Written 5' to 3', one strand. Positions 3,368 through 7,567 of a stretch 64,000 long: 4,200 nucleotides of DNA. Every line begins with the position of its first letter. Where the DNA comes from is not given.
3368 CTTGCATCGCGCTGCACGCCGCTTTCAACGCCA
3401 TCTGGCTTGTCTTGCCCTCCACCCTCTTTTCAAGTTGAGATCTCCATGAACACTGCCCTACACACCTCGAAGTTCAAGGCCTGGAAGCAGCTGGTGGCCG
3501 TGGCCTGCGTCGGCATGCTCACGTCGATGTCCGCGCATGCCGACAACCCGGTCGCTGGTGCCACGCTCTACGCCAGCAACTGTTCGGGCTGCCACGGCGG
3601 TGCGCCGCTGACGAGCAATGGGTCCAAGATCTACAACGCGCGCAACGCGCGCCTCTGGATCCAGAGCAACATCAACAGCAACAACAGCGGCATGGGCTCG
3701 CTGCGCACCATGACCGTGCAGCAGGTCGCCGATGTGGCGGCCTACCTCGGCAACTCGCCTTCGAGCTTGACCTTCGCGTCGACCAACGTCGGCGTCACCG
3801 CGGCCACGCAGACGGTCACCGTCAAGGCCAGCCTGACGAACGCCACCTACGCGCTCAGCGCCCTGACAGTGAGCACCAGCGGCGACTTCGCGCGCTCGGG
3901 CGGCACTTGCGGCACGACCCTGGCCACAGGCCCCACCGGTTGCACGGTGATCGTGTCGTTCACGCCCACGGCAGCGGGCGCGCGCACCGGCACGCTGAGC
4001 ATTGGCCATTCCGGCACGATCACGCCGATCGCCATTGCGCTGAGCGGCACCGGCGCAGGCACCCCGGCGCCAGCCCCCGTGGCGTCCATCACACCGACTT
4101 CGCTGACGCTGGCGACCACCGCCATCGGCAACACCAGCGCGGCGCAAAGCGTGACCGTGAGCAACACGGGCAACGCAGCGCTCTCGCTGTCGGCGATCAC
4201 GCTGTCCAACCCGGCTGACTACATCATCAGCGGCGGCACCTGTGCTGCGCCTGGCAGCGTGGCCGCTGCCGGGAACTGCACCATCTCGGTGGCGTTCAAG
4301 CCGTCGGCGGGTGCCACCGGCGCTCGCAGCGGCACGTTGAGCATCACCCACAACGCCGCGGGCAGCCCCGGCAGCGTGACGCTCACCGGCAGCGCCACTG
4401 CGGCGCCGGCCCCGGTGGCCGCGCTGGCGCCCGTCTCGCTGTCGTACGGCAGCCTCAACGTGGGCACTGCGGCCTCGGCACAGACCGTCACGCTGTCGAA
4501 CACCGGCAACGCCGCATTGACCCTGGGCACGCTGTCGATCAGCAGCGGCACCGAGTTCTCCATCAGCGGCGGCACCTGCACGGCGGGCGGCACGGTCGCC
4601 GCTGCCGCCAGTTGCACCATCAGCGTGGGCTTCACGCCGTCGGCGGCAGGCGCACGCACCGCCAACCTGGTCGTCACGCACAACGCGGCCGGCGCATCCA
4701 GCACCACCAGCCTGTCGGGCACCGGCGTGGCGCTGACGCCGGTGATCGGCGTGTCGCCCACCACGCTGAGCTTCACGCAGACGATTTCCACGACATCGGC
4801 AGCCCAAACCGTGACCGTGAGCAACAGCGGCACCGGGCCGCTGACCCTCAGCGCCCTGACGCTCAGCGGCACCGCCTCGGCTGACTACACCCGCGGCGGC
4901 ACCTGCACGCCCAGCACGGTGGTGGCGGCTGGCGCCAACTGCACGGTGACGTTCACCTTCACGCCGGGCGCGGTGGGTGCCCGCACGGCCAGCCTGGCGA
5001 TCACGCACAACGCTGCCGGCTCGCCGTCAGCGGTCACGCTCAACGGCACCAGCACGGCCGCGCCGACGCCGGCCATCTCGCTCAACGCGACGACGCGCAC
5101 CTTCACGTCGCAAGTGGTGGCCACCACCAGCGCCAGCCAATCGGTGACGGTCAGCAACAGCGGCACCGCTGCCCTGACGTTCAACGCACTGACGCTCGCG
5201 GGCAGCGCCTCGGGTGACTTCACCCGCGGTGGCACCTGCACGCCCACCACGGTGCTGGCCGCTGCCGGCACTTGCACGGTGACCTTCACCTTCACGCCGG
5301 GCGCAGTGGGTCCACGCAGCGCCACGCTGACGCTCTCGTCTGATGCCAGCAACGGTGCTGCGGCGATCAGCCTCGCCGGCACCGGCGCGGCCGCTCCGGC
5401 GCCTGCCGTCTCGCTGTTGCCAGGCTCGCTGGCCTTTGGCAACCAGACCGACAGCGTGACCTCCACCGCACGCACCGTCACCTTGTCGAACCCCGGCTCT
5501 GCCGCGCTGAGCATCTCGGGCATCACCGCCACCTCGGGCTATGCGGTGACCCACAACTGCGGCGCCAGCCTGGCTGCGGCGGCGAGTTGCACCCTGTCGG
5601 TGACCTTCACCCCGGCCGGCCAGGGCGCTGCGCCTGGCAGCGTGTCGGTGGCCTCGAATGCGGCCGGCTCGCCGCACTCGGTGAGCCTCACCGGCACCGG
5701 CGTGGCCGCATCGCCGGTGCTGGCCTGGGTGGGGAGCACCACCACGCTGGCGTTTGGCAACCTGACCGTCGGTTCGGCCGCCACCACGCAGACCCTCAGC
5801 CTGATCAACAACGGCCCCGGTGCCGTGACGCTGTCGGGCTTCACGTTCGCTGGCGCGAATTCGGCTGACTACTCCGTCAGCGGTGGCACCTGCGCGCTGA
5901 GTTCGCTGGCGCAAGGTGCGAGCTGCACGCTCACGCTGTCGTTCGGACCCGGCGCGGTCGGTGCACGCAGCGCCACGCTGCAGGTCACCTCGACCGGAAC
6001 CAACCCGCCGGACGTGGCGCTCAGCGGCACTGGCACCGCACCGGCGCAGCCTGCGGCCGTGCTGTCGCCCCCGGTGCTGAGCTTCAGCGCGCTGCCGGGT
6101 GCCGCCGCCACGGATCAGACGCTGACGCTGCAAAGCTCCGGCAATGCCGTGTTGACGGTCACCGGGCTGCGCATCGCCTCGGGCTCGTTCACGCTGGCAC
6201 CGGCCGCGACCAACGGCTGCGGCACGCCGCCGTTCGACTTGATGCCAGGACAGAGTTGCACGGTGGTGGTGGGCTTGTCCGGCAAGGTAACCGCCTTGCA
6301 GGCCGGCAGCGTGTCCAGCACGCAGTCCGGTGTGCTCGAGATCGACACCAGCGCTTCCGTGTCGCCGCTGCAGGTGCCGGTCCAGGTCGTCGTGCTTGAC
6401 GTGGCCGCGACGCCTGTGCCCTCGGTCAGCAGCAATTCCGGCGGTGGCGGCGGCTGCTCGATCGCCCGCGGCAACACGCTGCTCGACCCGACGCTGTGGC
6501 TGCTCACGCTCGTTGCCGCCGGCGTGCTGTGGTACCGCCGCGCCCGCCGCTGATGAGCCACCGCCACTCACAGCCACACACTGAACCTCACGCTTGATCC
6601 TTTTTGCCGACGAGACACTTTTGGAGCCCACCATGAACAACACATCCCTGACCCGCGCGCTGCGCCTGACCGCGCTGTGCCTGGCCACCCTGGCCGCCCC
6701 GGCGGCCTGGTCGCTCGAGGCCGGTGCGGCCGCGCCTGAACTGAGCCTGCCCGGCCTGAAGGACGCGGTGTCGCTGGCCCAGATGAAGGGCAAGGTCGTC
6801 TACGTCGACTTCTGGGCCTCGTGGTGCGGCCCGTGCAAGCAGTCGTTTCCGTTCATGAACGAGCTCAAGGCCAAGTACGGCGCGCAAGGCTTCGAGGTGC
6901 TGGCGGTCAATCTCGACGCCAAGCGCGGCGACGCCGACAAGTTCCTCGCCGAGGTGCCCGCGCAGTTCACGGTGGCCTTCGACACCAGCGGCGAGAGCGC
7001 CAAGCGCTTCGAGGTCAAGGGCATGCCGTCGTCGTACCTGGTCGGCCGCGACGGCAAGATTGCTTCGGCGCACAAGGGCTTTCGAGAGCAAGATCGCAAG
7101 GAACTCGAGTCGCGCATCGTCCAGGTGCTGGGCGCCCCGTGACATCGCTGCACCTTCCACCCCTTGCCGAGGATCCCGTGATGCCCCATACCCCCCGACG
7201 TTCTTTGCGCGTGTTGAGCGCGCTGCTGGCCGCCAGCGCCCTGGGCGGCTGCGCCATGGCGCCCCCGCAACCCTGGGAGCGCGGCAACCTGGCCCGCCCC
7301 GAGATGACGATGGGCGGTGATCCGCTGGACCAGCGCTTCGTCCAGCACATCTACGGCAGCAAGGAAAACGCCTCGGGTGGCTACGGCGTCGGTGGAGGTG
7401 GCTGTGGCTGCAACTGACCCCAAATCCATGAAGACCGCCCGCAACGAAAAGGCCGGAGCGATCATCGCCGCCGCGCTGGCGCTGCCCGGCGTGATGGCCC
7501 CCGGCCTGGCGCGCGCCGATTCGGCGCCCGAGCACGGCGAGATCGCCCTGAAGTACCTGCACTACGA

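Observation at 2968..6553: CPBP (Mrt-type) intramembrane protease paired with a sorted cytochrome-c / Ig-repeat surface protein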

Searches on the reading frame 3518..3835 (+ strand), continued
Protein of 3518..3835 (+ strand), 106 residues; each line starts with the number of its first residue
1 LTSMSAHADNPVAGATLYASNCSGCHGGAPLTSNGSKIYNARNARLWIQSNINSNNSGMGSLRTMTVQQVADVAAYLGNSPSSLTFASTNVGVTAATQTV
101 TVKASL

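Call 72: find_encoding_contigs(protein=P0204, flank=8000, max_places=1)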
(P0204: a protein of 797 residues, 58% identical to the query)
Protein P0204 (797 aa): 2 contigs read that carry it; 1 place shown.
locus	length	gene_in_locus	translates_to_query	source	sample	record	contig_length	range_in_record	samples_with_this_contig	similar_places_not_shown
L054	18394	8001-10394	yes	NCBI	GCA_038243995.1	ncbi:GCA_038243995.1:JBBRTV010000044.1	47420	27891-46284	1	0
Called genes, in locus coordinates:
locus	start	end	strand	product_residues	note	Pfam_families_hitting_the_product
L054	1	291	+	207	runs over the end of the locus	PF01081:Aldolase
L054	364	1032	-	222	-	PF04299:FMN_bind_2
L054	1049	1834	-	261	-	PF00106:adh_short, PF08659:KR, PF13561:adh_short_C2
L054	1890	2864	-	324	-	PF00753:Lactamase_B, PF23023:Anti-Pycsar_Apyc1 (weak), PF19583:ODP (weak)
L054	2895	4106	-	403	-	-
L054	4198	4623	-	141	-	PF02472:ExbD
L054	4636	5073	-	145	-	PF02472:ExbD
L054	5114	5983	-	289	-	PF01618:MotA_ExbB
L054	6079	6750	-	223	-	PF03544:TonB_C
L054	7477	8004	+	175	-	PF02517:Rce1-like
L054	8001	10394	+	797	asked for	PF12371:TMEM131_like_N (faint), PF24771:Ig_CFAP74_1st (faint), PF07610:DUF1573 (faint), PF00932:LTD (faint), PF22073:Cep192_D4 (weak), PF15780:ASH, PF22073:Cep192_D4 (weak), PF22544:HYDIN_VesB_CFA65-like_Ig (weak)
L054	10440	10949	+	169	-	PF00578:AhpC-TSA, PF08534:Redoxin, PF00255:GSHPx (weak), PF00085:Thioredoxin, PF13098:Thioredoxin_2, PF13905:Thioredoxin_8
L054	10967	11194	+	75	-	PF14086:DUF4266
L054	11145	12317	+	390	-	PF12094:DUF3570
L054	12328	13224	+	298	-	PF02424:ApbE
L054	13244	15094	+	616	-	PF11412:DsbD_N, PF02683:DsbD_TM, PF13386:DsbD_2, PF00085:Thioredoxin, PF13098:Thioredoxin_2, PF13899:Thioredoxin_7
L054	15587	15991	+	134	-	-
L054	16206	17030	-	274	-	PF13616:Rotamase_3, PF00639:Rotamase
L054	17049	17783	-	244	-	PF02665:Nitrate_red_gam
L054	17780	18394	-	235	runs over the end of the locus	PF02613:Nitrate_red_del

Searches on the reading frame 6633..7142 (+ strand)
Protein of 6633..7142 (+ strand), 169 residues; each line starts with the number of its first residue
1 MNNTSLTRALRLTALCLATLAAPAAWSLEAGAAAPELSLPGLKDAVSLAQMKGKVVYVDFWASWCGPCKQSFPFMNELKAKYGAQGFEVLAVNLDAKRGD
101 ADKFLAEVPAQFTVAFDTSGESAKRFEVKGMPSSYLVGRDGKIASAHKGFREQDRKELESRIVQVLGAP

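Call 19: search_protein_families(library=pfam, proteins=[window:6633-7142:+], max_evalue=0.01)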
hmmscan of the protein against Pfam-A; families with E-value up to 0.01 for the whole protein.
window:6633-7142:+ (169 aa): 7 families
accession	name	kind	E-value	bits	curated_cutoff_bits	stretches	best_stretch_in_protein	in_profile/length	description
PF08534.16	Redoxin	-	1.6e-23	83.6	26.6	1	30-159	2-145/148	Redoxin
PF00578.27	AhpC-TSA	-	2.7e-20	73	26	1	31-144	2-122/124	AhpC/TSA family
PF13905.12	Thioredoxin_8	-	1.3e-16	61.2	27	1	53-143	1-94/94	Thioredoxin-like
PF00085.26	Thioredoxin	-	1.5e-13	51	23.5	1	53-103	18-67/103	Thioredoxin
PF13098.12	Thioredoxin_2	-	2.2e-05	25.2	27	1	51-151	3-95/104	Thioredoxin-like domain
PF00255.25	GSHPx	-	6.1e-05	23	27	1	44-92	12-59/108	Glutathione peroxidase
PF13728.12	TraF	-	0.006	16.9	23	1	48-144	124-207/224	F plasmid transfer operon protein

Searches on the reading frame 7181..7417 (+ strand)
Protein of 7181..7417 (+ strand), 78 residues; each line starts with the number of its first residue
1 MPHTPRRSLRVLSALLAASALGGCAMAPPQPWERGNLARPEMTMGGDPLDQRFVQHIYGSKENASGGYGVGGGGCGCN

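Call 19: search_protein_families(library=pfam, proteins=[window:7181-7417:+], max_evalue=0.01)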
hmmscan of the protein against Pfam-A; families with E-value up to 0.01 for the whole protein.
window:7181-7417:+ (78 aa): 1 family
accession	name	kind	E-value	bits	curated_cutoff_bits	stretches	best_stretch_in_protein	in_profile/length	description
PF14086.11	DUF4266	-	1e-21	78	27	1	30-78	2-50/50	Domain of unknown function (DUF4266)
